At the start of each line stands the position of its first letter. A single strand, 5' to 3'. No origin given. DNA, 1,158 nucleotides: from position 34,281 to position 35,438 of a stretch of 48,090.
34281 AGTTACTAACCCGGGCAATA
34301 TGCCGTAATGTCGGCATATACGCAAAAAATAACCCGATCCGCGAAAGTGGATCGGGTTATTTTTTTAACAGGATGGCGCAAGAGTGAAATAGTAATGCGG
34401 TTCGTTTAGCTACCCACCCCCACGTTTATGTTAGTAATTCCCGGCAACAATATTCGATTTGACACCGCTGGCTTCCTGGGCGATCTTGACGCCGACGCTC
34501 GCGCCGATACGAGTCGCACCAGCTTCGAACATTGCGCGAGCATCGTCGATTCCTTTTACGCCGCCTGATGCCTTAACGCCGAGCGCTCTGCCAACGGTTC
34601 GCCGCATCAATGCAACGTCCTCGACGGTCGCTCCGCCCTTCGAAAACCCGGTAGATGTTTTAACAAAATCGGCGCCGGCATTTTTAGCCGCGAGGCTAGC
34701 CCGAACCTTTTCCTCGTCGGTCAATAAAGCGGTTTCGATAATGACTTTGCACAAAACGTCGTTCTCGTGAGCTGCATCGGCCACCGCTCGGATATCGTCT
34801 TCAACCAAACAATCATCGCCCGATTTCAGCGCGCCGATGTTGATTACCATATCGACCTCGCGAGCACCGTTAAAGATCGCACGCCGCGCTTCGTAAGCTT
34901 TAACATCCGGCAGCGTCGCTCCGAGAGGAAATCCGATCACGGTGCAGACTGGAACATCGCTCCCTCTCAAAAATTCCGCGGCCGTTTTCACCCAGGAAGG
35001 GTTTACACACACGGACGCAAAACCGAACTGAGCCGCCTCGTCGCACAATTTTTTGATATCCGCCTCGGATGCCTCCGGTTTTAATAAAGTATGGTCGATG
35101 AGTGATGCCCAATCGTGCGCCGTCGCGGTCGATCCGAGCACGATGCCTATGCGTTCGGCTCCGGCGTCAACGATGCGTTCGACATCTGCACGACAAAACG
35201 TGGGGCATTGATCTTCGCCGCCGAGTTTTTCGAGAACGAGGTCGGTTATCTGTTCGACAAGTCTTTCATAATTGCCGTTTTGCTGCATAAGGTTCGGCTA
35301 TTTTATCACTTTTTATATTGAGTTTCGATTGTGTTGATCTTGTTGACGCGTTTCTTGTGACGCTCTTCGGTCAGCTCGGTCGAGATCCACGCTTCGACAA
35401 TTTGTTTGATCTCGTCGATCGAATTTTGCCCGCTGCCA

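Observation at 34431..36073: DeoC and RpiB both carry encapsulation-peptide-like N-terminal helices: orphan cargo of a sugar-phosphate microcompartment?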

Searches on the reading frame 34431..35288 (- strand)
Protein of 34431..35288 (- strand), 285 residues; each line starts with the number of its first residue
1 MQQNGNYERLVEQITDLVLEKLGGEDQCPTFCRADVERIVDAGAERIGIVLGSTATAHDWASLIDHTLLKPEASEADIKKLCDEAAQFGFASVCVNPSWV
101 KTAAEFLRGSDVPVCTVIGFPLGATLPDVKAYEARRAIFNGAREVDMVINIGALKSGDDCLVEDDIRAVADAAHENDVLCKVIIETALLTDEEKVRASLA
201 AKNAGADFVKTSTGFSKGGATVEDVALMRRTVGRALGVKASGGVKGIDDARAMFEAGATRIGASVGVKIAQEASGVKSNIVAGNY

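Call 3: search_protein_families(library=pfam, proteins=[window:34431-35288:-], max_evalue=0.1)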
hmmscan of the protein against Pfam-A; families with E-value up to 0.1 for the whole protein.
window:34431-35288:- (285 aa): 1 family
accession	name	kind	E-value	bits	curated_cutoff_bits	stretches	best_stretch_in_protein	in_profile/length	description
PF01791.15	DeoC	-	1.7e-19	70.8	23.8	1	64-271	6-228/229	DeoC/LacD family aldolase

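Call 4: search_protein_families(library=ncbifam, proteins=[window:34431-35288:-], max_evalue=0.1)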
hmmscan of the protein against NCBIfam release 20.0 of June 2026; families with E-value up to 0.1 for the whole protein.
window:34431-35288:- (285 aa): 3 families
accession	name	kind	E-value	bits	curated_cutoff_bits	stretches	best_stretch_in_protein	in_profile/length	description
TIGR00126.1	deoC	equivalog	3.1e-86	288.2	117.3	1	60-270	2-210/211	deoxyribose-phosphate aldolase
NF002231.0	PRK01130.1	subfamily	0.0053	15.8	189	1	185-269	127-213/230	putative N-acetylmannosamine-6-phosphate 2-epimerase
NF003648.0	PRK05286.2-1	equivalog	0.0069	15.3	433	1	125-261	186-315/360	quinone-dependent dihydroorotate dehydrogenase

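Call 31: find_homologous_proteins(query=window:34431-35288:-, max_evalue=0.00001)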
Query window:34431-35288:- (285 aa): 8000 proteins with E <= 0.00001 among 8000 candidates; the best 120 are listed.
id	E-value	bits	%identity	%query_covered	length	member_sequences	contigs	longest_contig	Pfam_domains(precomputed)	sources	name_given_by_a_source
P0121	5.6e-180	614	100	100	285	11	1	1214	PF01791.16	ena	-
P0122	6.2e-174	595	98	100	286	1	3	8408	PF01791.16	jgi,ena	-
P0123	3.0e-173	592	96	100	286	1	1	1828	PF01791.16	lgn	-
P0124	6.7e-172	588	97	100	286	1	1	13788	PF01791.16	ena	-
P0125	1.6e-171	587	97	100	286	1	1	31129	PF01791.16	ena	-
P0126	2.3e-171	586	96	100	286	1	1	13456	PF01791.16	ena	-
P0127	5.4e-171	585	96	100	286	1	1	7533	PF01791.16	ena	-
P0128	9.4e-171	584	95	100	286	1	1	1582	PF01791.16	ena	-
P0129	1.0e-170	584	96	100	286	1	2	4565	PF01791.16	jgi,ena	-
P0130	4.0e-170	582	94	100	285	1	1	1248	PF01791.16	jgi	jgi:deoxyribose-phosphate aldolase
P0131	3.5e-169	579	94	100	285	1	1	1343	PF01791.16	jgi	jgi:deoxyribose-phosphate aldolase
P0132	4.8e-169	579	94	100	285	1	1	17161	PF01791.16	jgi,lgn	jgi:deoxyribose-phosphate aldolase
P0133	8.8e-166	568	91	100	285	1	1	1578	PF01791.16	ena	-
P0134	1.9e-165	567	91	100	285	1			PF01791.16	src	-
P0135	7.2e-165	565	92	100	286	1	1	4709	PF01791.16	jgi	jgi:deoxyribose-phosphate aldolase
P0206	8.3e-161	552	89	100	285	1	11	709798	PF01791.16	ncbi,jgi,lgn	-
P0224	1.3e-160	551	90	100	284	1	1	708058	PF01791.16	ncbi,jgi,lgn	jgi:deoxyribose-phosphate aldolase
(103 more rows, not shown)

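Call 57: find_encoding_contigs(protein=P0206, flank=10000, max_places=3)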
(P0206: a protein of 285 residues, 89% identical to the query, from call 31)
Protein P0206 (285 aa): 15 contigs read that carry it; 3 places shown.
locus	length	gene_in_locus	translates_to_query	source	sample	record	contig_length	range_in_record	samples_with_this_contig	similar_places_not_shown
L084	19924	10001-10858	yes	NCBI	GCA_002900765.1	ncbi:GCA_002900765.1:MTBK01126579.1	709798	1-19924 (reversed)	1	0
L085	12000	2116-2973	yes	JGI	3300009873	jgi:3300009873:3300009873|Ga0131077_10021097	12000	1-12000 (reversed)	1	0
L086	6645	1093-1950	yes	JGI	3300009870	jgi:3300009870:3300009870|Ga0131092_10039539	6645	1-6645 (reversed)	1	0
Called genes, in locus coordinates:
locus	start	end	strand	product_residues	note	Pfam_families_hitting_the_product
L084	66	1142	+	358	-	PF00814:TsaD, PF22521:HypF_C_2 (weak)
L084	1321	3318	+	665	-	PF07995:GSDH, PF01839:FG-GAP (faint), PF13517:FG-GAP_3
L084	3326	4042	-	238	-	PF18912:DZR_2, PF00156:Pribosyltran (weak)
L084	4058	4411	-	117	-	PF01258:zf-dskA_traR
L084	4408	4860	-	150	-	PF02590:SPOUT_MTase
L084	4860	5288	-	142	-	PF02410:RsfS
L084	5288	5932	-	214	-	PF01467:CTP_transf_like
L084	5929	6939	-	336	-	PF01018:GTP1_OBG, PF01926:MMR_HSR1, PF02421:FeoB_N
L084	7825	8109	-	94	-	PF01016:Ribosomal_L27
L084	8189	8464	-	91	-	PF00829:Ribosomal_L21p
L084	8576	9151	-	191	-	PF00156:Pribosyltran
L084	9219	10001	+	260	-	PF02502:LacAB_rpiB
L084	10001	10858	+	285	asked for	PF01791:DeoC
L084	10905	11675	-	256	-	PF01695:IstB_IS21, PF00308:Bac_DnaA (faint)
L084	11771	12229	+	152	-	PF20274:cREC_REC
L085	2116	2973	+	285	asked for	PF01791:DeoC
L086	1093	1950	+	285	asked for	PF01791:DeoC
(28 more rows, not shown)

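Call 58: find_encoding_contigs(protein=P0224, flank=10000, max_places=2)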
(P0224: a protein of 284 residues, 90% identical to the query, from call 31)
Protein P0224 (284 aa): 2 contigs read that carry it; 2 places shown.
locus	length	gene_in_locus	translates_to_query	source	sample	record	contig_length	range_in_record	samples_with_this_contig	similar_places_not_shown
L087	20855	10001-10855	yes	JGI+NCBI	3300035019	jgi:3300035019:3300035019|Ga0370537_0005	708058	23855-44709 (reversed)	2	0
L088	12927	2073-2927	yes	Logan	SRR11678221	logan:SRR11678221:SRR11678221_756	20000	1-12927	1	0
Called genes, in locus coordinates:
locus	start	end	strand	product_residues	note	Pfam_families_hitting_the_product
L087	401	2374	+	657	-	PF07995:GSDH, PF01839:FG-GAP (faint), PF13517:FG-GAP_3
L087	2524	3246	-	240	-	PF18912:DZR_2, PF00156:Pribosyltran (faint)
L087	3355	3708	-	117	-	PF01258:zf-dskA_traR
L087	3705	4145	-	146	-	PF02590:SPOUT_MTase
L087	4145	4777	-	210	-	PF13472:Lipase_GDSL_2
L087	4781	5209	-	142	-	PF02410:RsfS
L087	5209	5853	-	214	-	PF01467:CTP_transf_like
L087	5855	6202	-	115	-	PF24832:DUF7716 (weak)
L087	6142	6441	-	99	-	-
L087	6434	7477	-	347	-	PF01018:GTP1_OBG, PF01926:MMR_HSR1, PF02421:FeoB_N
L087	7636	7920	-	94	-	PF01016:Ribosomal_L27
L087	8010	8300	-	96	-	PF00829:Ribosomal_L21p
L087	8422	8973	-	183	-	PF00156:Pribosyltran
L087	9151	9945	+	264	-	PF02502:LacAB_rpiB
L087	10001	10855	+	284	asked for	PF01791:DeoC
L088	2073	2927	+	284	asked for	PF01791:DeoC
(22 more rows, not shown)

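Call 78: search_solved_structures(query=window:34431-35288:-, max_evalue=1e-30, show_alignments=2)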
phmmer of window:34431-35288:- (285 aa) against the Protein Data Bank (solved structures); distinct sequences matched with E-value up to 1e-30: 15.
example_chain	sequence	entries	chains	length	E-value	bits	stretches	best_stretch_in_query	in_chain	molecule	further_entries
8qps_A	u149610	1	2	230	5.7e-87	294.6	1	60-274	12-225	Deoxyribose-phosphate aldolase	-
6d33_A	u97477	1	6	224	2.5e-78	266.3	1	60-271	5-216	Deoxyribose-phosphate aldolase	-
6msw_A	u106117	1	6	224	2.2e-77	263.2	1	60-271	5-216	Deoxyribose-phosphate aldolase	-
5dbu_A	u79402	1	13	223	1.8e-76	260.2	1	63-273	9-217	Deoxyribose-phosphate aldolase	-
5dbt_A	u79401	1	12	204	1.9e-72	247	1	63-260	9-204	Deoxyribose-phosphate aldolase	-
4xbs_A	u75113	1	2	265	9.6e-67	228.3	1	54-270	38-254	Deoxyribose-phosphate aldolase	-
5h91_A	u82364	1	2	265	1.5e-66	227.7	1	54-270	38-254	Deoxyribose-phosphate aldolase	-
3ngj_A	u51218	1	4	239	1.9e-66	227.3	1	60-270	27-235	Deoxyribose-phosphate aldolase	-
4xbk_A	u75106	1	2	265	3.5e-66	226.4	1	54-270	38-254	Deoxyribose-phosphate aldolase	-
3r12_A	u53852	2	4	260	1.7e-60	207.8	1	55-272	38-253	Deoxyribose-phosphate aldolase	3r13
3oa3_A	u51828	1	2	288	1.5e-47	165.4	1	61-273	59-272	aldolase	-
3ndo_A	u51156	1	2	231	1.7e-47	165.2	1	58-265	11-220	Deoxyribose-phosphate aldolase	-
3ng3_A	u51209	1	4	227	4e-47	164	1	54-264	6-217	Deoxyribose-phosphate aldolase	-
1j2w_A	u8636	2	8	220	1.2e-46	162.4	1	59-272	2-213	Aldolase protein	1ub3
1mzh_A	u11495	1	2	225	1.1e-42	149.4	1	62-272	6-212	Deoxyribose-phosphate aldolase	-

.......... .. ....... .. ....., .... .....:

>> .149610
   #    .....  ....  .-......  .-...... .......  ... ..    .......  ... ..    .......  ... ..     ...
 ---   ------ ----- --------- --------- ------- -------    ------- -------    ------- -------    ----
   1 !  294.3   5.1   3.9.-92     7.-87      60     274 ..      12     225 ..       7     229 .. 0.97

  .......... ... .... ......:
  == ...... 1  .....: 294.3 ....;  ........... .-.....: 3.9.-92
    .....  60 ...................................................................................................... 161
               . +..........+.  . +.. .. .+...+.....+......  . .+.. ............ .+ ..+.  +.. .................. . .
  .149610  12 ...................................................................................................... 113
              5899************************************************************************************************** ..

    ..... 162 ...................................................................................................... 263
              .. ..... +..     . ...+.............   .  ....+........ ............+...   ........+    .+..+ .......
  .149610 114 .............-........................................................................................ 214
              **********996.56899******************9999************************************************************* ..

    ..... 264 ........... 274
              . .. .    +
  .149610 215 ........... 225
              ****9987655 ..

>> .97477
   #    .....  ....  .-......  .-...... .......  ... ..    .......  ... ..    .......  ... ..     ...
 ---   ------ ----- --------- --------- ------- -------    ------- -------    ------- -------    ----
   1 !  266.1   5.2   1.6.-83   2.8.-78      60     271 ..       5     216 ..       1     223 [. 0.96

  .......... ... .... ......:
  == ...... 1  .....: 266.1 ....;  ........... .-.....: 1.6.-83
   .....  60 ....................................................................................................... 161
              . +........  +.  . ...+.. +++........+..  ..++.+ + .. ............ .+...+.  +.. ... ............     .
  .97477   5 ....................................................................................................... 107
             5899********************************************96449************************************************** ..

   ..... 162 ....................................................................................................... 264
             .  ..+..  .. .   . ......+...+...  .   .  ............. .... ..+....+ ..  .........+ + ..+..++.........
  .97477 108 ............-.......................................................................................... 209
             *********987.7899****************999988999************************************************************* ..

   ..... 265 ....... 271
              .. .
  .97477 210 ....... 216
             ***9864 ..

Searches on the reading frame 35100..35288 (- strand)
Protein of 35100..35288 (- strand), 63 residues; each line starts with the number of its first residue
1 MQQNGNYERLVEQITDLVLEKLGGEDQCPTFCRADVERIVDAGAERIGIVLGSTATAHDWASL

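Call 40: search_protein_families(library=pfam, proteins=[window:35100-35288:-], max_evalue=10)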
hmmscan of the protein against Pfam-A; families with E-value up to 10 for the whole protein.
seq(63 aa): 0 families
